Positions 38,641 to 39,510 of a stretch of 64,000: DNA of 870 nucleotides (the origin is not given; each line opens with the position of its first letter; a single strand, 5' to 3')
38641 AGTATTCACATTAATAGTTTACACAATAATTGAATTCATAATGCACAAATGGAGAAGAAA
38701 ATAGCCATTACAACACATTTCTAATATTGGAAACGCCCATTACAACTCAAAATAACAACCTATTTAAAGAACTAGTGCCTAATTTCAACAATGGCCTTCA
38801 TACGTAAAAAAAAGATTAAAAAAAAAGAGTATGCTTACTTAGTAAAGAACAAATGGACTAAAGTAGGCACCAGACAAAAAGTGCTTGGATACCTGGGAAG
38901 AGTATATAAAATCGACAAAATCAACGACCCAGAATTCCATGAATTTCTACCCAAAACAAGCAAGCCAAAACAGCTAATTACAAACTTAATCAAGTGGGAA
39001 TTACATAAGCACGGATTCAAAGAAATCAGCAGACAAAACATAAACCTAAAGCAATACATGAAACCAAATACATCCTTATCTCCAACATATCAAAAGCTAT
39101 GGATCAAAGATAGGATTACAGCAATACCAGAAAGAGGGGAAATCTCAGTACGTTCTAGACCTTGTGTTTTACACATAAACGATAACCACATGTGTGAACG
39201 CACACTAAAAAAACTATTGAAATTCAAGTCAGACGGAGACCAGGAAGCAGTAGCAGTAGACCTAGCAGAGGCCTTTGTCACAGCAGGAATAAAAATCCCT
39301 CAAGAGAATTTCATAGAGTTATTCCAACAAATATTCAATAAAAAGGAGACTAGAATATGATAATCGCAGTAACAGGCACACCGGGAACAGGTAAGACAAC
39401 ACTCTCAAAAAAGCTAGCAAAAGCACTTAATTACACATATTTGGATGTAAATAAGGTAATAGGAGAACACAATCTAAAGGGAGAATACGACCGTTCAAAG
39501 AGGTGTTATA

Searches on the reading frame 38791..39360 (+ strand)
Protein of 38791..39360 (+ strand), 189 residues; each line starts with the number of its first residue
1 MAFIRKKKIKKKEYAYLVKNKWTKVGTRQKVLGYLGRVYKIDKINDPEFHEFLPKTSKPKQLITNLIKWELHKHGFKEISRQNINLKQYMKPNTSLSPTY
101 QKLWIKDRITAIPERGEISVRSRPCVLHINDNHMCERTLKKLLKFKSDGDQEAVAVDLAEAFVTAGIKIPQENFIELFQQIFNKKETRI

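Call 11: search_protein_families(library=pfam, proteins=[window:38791-39360:+])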
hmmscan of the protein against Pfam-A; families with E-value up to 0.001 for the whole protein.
window:38791-39360:+ (189 aa): 0 families

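Call 41: search_protein_families(library=ncbifam, proteins=[window:38791-39360:+], max_evalue=0.01)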
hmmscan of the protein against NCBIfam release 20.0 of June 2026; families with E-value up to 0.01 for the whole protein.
window:38791-39360:+ (189 aa): 0 families

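Call 84: search_protein_families(library=phrogs, proteins=[window:38791-39360:+], max_evalue=0.01)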
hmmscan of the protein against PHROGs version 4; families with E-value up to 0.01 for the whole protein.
window:38791-39360:+ (189 aa): 0 families

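Call 93: search_solved_structures(query=window:38791-39360:+, max_evalue=1)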
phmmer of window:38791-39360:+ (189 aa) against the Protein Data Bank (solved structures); distinct sequences matched with E-value up to 1: 2.
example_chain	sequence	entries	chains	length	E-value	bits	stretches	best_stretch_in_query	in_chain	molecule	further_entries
2vuh_B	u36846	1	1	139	0.53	13.3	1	17-65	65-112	HYDROGENASE TRANSCRIPTIONAL REGULATORY PROTEIN HUPR1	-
2jk1_A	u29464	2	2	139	0.54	13.3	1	18-65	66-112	HYDROGENASE TRANSCRIPTIONAL REGULATORY PROTEIN HUPR1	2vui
